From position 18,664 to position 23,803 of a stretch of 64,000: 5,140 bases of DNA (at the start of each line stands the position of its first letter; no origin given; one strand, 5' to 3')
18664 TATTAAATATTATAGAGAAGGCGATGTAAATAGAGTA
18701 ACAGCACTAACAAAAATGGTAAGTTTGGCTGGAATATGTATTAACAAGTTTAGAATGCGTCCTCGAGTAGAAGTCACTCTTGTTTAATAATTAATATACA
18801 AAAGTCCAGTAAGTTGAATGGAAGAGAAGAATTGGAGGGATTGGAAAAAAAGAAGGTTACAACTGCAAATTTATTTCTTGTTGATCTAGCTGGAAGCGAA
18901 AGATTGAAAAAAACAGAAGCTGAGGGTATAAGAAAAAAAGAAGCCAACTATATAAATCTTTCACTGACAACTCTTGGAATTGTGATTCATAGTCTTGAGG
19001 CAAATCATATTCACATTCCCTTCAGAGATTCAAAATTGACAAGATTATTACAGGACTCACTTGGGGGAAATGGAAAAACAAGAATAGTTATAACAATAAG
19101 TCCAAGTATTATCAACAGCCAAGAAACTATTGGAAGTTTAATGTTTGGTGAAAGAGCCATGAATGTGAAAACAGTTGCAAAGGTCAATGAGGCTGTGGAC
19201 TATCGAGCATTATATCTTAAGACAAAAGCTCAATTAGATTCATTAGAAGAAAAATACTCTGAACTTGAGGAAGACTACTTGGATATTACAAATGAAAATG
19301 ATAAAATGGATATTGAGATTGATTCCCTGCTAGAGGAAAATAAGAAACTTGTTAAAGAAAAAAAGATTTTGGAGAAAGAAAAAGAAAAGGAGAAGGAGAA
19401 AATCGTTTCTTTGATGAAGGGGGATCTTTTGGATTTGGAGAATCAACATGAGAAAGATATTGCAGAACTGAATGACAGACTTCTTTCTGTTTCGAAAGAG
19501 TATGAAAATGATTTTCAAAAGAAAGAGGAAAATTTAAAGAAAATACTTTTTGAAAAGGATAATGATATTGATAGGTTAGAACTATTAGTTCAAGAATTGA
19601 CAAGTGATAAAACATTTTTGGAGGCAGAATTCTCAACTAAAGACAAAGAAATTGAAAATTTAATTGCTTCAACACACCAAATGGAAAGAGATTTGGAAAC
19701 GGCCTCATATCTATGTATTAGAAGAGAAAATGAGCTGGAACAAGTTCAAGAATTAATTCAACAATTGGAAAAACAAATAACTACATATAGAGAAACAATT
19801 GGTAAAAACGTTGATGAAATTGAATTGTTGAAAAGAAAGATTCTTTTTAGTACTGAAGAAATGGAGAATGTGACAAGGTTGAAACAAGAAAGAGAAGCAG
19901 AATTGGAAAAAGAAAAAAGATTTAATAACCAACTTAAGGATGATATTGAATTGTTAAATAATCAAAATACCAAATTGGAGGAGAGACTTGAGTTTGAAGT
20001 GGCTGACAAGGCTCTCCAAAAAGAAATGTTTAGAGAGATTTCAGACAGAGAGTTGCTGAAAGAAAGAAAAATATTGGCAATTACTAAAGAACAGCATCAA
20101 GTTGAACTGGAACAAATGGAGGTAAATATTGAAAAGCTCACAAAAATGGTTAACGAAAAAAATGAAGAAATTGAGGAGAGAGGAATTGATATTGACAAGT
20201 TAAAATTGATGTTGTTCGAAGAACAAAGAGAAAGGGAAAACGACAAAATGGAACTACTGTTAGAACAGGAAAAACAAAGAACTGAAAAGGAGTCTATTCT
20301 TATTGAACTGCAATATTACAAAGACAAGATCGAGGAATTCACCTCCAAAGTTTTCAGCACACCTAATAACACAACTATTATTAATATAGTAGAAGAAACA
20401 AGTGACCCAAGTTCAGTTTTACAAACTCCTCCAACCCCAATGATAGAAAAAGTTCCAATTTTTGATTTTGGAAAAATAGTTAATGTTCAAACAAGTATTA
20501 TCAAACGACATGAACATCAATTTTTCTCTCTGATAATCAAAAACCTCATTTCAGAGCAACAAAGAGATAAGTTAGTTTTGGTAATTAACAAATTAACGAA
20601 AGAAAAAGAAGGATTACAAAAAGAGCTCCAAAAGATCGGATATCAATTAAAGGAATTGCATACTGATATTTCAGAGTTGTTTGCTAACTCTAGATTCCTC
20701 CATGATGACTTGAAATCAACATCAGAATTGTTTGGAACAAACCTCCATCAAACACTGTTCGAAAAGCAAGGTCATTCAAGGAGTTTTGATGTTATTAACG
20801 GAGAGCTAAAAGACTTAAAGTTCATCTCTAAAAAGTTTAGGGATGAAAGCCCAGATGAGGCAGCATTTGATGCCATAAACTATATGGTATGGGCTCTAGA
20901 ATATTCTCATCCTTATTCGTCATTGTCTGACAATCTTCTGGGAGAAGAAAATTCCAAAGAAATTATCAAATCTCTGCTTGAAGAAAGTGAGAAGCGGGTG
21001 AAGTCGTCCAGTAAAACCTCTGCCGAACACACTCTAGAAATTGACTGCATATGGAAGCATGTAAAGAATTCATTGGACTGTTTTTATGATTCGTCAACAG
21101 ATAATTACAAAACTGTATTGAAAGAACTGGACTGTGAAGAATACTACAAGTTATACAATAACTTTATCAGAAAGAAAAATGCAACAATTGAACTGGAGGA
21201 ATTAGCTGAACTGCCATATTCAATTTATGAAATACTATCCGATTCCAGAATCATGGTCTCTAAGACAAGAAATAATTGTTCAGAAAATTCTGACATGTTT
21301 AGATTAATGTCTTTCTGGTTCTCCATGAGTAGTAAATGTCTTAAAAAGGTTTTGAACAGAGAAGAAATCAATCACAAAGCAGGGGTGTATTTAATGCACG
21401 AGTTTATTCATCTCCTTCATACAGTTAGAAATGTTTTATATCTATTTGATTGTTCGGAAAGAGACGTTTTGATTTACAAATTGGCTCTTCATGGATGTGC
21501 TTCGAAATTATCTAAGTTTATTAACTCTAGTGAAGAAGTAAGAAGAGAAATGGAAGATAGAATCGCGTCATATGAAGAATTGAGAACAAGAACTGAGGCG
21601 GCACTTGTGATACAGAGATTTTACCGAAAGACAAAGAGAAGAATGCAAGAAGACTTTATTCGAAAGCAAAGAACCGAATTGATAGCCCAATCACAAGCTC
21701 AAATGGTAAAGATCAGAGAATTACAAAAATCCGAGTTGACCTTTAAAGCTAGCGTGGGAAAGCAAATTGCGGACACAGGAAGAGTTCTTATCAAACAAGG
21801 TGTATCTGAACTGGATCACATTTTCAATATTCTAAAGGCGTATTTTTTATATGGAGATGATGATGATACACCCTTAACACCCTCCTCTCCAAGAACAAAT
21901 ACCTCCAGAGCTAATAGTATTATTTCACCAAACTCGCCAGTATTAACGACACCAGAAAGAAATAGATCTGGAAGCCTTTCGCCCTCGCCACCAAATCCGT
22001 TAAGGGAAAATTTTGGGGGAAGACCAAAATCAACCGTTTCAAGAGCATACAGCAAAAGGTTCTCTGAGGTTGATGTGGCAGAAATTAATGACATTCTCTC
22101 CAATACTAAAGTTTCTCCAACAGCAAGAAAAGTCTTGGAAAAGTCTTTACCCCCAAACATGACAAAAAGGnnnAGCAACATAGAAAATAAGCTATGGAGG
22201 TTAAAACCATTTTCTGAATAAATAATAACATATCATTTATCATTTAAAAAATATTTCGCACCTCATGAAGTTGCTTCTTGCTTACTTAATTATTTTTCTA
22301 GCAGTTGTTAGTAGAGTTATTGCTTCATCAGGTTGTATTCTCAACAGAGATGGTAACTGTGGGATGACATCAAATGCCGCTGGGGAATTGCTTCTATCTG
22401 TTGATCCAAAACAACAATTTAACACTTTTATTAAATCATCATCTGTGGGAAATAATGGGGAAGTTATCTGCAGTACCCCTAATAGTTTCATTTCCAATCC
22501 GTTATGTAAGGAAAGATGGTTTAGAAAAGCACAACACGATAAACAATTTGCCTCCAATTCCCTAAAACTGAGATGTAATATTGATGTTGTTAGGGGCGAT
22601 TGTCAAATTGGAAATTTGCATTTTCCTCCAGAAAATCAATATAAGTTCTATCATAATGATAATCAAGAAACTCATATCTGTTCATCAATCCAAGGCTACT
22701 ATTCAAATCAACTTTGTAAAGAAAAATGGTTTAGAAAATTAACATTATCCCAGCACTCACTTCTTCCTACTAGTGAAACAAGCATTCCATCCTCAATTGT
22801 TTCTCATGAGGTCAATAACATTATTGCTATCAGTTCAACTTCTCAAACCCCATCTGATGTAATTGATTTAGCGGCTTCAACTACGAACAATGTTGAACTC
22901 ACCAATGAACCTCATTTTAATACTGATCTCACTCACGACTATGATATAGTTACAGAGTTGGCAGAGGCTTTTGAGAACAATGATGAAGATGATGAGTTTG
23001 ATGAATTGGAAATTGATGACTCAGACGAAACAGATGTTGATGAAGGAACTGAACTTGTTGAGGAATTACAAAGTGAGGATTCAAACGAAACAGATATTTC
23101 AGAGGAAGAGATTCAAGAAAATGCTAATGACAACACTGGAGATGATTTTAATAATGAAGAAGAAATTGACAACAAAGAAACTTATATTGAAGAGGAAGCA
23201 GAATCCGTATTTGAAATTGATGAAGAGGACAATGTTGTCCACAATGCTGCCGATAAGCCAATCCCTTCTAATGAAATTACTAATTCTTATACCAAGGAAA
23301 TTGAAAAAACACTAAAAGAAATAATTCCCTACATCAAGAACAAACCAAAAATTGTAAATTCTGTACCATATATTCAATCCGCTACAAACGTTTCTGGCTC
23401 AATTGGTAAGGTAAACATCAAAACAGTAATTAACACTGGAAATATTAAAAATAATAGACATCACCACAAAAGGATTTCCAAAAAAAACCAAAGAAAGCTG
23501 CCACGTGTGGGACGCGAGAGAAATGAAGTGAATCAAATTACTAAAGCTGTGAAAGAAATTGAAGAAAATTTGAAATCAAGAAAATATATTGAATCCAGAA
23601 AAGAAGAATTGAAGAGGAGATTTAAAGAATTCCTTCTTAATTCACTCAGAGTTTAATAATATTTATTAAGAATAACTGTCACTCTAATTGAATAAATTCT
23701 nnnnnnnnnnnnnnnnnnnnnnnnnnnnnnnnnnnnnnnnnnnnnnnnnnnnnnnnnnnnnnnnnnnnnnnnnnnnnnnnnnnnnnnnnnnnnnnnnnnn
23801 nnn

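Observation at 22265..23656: Secreted Cys-repeat protein with extreme acidic and basic segments, a candidate effector-like protein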

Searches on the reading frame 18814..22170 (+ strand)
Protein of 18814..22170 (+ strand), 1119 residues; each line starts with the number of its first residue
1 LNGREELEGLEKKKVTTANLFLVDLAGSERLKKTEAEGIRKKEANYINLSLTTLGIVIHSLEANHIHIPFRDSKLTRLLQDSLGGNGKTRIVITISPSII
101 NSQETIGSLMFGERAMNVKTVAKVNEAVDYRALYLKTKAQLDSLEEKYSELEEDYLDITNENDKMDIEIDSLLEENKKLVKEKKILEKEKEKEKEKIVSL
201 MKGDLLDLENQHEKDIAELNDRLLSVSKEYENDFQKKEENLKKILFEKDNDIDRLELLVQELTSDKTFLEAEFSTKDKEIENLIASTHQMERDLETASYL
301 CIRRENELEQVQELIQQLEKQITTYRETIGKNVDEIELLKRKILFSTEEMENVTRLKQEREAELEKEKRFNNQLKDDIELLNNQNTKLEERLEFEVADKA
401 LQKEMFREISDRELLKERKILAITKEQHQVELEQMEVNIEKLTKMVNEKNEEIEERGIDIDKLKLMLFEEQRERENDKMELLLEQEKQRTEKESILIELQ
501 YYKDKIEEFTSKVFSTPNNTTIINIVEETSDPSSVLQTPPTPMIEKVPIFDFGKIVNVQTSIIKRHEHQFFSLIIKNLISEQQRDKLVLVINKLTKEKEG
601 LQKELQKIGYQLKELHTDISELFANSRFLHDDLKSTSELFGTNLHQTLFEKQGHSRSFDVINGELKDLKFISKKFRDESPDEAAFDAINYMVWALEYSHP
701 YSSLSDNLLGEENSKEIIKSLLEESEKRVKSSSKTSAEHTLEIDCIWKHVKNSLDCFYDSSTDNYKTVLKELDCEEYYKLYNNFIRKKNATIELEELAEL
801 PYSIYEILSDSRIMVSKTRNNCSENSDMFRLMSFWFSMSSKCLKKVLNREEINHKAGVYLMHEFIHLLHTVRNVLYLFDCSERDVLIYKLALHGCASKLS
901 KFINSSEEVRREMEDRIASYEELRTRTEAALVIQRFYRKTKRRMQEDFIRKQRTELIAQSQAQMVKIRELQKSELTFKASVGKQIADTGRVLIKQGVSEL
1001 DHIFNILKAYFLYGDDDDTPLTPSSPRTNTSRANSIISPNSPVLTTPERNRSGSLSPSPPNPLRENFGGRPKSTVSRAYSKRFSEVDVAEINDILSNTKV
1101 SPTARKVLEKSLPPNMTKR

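Call 4: search_protein_families(library=pfam, proteins=[window:18814-22170:+], max_evalue=1)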
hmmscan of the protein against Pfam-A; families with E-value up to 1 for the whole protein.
window:18814-22170:+ (1119 aa): 1 family
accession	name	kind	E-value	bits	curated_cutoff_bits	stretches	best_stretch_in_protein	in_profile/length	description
PF00225.29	Kinesin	-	4.8e-37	128.1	29.3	1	12-118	219-327/327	Kinesin motor domain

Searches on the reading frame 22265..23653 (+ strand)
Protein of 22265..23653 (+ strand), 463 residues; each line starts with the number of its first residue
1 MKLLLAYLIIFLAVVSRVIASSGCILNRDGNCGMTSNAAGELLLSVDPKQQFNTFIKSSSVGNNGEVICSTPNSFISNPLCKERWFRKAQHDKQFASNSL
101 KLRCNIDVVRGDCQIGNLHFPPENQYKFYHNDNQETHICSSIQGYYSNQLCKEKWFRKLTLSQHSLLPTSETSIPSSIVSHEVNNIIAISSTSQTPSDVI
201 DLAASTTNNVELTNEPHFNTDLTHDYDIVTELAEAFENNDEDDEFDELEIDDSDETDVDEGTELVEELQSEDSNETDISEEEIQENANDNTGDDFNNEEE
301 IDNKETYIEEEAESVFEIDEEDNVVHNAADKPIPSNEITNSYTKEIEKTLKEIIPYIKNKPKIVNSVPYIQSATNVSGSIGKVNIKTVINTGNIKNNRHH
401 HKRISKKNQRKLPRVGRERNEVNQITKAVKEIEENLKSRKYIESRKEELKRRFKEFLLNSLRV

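Call 4: search_protein_families(library=pfam, proteins=[window:22265-23653:+], max_evalue=1)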
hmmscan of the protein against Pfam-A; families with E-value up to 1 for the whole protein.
window:22265-23653:+ (463 aa): 1 family
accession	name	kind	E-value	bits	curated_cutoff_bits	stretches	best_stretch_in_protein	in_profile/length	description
PF11638.13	DnaA_N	-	0.11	12.7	24.6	1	48-78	16-49/65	DnaA N-terminal domain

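Call 5: find_homologous_proteins(query=window:22265-23653:+, max_evalue=0.01)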
Query window:22265-23653:+: 8000 candidates shared short words with the query, none scored E <= 0.01.
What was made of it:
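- Tried and rejected: Full-length word-indexed search (call 5).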

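Call 6: find_encoding_contigs(protein=window:22265-23653:+, flank=10000, max_places=6)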
Protein window:22265-23653:+ (463 aa): no gene with exactly this product is on record in the collection.

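Call 17: search_protein_representatives(protein=window:22265-23653:+)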
Query: 463 residues. Proteins with E-value up to 0.001 (for the whole library): 0; up to 1e-10: 0; up to 1e-30: 0. The best 0 are listed.
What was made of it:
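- On Annotated N. gruberi proteome (RefSeq/UniProt UP000006671): There were 0 hits by word search and by exhaustive phmmer (calls 5, 17).
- Closest known: Granin-like or matrix-type acidic secretory proteins. Different: Those are metazoan families with no sequence relation to this protein (calls 4, 17).
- No similar protein was found (calls 5, 17), although the collection holds the neighbouring N. gruberi proteins. There are no homologues (calls 5, 17).
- Tried and rejected: Exhaustive phmmer against 1.84 billion representatives (call 17).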

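Call 24: find_related_loci(query=window:22265-23653:+, collection=metagenome_contigs, flank=5000)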
Query window:22265-23653:+ (463 aa) in metagenome_contigs; peptide patterns used: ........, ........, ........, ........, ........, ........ (x = any residue, [..] = any of these).
100 stretches matched a pattern, but none encodes a relative of the query by tblastn (E <= 1e-3).
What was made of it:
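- Tried and rejected: No relatives were found (call 24).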

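Call 27: list_cluster_members(proteins=[P0121, window:22265-23653:+, window:23704-24528:-])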
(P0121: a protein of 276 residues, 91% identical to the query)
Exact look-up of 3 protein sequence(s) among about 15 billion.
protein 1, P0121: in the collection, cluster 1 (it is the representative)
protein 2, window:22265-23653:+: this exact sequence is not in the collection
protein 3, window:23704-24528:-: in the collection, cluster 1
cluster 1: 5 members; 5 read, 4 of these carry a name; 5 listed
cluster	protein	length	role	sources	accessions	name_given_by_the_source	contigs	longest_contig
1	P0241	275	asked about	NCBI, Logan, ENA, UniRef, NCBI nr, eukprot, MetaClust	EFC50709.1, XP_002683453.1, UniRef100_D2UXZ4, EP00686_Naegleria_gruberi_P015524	prohibitin [Naegleria gruberi] | Prohibitin n=1 Tax=Naegleria gruberi TaxID=5762 RepID=D2UXZ4_NAEGR | XP_002683453.1 prohibitin [Naegleria gruberi]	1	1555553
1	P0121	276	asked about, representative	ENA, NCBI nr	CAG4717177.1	unnamed protein product [Naegleria fowleri]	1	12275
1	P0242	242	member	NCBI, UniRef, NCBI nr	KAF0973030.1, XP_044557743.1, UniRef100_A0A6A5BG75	hypothetical protein FDP41_008694 [Naegleria fowleri] | Prohibitin n=1 Tax=Naegleria fowleri TaxID=5763 RepID=A0A6A5BG75_NAEFO | uncharacterized protein FDP41_008694 [Naegleria fowleri]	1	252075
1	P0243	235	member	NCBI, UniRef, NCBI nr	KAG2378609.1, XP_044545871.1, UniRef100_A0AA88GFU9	hypothetical protein C9374_008248 [Naegleria lovaniensis] | Prohibitin n=1 Tax=Naegleria lovaniensis TaxID=51637 RepID=A0AA88GFU9_NAELO | uncharacterized protein C9374_008248 [Naegleria lovaniensis]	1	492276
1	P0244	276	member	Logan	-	-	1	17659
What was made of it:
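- On Annotated N. gruberi proteome (RefSeq/UniProt UP000006671): The exact sequence is absent (calls 6, 27).
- The exact sequence is not in the 15-billion-protein collection (calls 6, 27).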

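Call 37: predict_structure(protein=window:22265-23653:+)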
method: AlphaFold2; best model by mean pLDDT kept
length: 463 residues; sequences in the alignment: 1
mean_pLDDT: 41.8   pTM: 0.19
mean pLDDT of the five models: 41.8, 38.6, 38.4, 37.7, 30.9
residues with pLDDT >= 90: 2; 70-90: 37; 50-70: 53; < 50: 371
segments of 3 or more residues with pLDDT < 50: 28-30, 32-238, 259-347, 353-413
pLDDT, mean of each block of 10 residues (from residue 1): 81 72 48 38 28 31 33 34 36 31 27 28 27 36 40 40 29 28 25 29 27 31 42 46 51 51 42 41 40 41 38 37 33 38 44 45 37 36 36 36 42 50 70 67 76 81 56
secondary structure, 60 per line:
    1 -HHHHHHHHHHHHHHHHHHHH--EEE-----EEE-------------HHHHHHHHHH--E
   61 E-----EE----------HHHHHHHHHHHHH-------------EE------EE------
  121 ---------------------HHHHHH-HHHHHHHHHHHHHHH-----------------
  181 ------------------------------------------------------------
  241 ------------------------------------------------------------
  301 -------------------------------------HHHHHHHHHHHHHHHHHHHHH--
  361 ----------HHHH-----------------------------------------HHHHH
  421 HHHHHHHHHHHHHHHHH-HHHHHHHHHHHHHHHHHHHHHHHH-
elements in order: H2-21 E24-26 E32-34 H48-57 H79-91 H142-147 H149-163 H338-358 H371-374 H416-437 H439-462
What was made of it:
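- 22265..22324 (+): Predicted cleavable signal peptide, residues 1-20 (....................). AF2 models it as a helix with pLDDT 72-81 (call 37).
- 22760..22984 (+): Ser/Thr/Asn-rich linker with no basic residues (residues 166-240), predicted disordered. AF2 pLDDT is below 50 and no secondary structure is assigned (call 37).
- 23510..23650 (+): C-terminal Lys/Glu/Arg-rich amphipathic helices (residues 416-462). AF2 models helices at 416-437 and 439-462 with pLDDT 67-81 (call 37).
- The C-terminal helices are the only confidently modelled part apart from the signal peptide (call 37).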

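Call 45: search_protein_families(library=ncbifam, proteins=[window:22265-23653:+], max_evalue=1)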
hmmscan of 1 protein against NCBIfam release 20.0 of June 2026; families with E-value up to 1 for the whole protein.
window:22265-23653:+ (463 aa): 1 family
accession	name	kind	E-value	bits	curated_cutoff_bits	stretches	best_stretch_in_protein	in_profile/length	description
NF008312.0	PRK11100.1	equivalog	0.006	15.5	356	1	346-449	166-263/477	two-component system sensor histidine kinase CreC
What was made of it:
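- Tried and rejected: NCBIfam (call 45).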

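Call 59: find_related_loci(query=window:22265-23653:+, collection=viral_contigs, flank=3000)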
Query window:22265-23653:+ (463 aa) in viral_contigs; peptide patterns used: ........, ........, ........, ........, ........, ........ (x = any residue, [..] = any of these).
5 stretches matched a pattern, but none encodes a relative of the query by tblastn (E <= 1e-3).
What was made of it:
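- Tried and rejected: None (call 59).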

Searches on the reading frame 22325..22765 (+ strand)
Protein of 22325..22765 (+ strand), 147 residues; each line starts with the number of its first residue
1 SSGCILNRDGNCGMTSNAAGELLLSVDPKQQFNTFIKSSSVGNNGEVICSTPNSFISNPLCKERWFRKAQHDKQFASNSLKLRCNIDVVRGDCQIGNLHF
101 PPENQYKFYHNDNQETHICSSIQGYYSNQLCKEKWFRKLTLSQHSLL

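Call 33: search_solved_structures(query=window:22325-22759:+, max_evalue=10, show_alignments=3)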
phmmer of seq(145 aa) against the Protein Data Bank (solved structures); distinct sequences matched with E-value up to 10: 1.
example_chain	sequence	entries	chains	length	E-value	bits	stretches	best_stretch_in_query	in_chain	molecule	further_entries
8snb_1d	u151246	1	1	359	1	12.7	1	48-113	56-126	Tex33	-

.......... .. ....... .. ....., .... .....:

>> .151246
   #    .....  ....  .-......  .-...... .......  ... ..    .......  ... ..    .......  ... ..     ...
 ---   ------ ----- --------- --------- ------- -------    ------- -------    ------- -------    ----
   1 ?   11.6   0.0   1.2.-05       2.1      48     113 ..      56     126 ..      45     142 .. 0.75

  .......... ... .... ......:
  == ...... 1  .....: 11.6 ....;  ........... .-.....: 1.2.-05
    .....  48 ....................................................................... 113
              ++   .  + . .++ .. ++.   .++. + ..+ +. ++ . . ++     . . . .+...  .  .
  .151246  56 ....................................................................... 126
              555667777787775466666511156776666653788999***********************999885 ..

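Call 34: search_protein_families(library=pfam, proteins=[window:22325-22759:+], max_evalue=10)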
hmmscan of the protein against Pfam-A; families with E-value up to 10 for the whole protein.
seq(145 aa): 1 family
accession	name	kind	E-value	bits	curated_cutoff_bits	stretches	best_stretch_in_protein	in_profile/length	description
PF11638.13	DnaA_N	-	0.014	15.6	24.6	1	28-58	16-49/65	DnaA N-terminal domain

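Call 42: predict_structure(protein=window:22325-22765:+)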
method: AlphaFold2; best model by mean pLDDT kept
length: 147 residues; sequences in the alignment: 1
mean_pLDDT: 36.1   pTM: 0.28
mean pLDDT of the five models: 36.1, 33.5, 32.8, 32.5, 29.3
residues with pLDDT >= 90: 0; 70-90: 0; 50-70: 8; < 50: 139
segments of 3 or more residues with pLDDT < 50: 1-34, 39-48, 50-60, 66-147
pLDDT, mean of each block of 10 residues (from residue 1): 33 33 34 48 43 44 49 31 26 31 29 31 40 40 29
secondary structure, 60 per line:
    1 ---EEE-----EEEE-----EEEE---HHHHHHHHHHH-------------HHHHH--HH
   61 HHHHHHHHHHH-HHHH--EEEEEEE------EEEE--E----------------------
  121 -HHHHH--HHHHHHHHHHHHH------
elements in order: E4-6 E12-15 E21-24 H28-38 H52-56 H59-71 H73-76 E79-85 E92-95 H122-126 H129-141
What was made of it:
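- The Cys domain could not be modelled (pLDDT about 30, calls 37, 42), so no fold-level support for a binding function exists.
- Tried and rejected: The Cys domain came out at pLDDT about 30 (calls 37, 42).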

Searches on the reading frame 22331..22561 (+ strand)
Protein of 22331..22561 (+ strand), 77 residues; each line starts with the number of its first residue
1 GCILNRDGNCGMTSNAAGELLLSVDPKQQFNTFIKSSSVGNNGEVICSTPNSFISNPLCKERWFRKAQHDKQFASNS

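Call 44: search_solved_structures(query=A1, max_evalue=10, show_alignments=2)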
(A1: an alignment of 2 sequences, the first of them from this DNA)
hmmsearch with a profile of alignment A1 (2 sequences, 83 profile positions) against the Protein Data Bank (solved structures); distinct sequences matched with E-value up to 10: 3.
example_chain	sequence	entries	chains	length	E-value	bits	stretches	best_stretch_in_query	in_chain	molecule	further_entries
4aaw_A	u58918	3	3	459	0.5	13.6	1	11-49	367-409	BIFUNCTIONAL PROTEIN GLMU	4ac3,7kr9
1hm0_A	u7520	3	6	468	0.52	13.6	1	11-49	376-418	N-ACETYLGLUCOSAMINE 1-PHOSPHATE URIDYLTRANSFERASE | UDP-N-ACETYLGLUCOSAMINE-1-PHOSPHATE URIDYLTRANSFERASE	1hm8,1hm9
1hwm_B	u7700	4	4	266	1.5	12.1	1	29-62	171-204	EBULIN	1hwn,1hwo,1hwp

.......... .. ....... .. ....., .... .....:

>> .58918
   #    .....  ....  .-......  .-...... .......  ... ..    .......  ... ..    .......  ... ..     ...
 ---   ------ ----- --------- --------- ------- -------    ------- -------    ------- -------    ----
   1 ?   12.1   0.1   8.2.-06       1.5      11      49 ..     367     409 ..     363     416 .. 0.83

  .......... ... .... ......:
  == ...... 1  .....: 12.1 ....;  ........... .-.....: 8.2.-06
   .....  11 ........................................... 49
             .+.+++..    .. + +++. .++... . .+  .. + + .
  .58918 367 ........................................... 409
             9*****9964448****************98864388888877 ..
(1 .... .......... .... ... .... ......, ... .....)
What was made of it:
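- Tried and rejected: PDB sequences, with the Cys domain and with a two-repeat profile (calls 33, 44).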

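Call 60: find_related_loci(query=A1, collection=genome_contigs, flank=3000)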
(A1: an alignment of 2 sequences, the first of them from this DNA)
Query A1 (77 aa) in genome_contigs; peptide patterns used: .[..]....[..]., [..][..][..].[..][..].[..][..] (x = any residue, [..] = any of these).
61 stretches matched a pattern; 2 encode a relative of the query (tblastn E <= 1e-3); 2 distinct loci.
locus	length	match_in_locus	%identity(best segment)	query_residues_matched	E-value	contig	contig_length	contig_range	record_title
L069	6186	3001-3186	36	4-64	4e-6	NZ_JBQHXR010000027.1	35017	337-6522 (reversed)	Blautia sp. HCP3S3_G3 contig00027, whole genome shotgun sequence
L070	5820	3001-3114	40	25-64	2e-5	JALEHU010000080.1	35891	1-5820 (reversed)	MAG: Blautia sp. isolate SUG17 k141_3451357, whole genome shotgun sequence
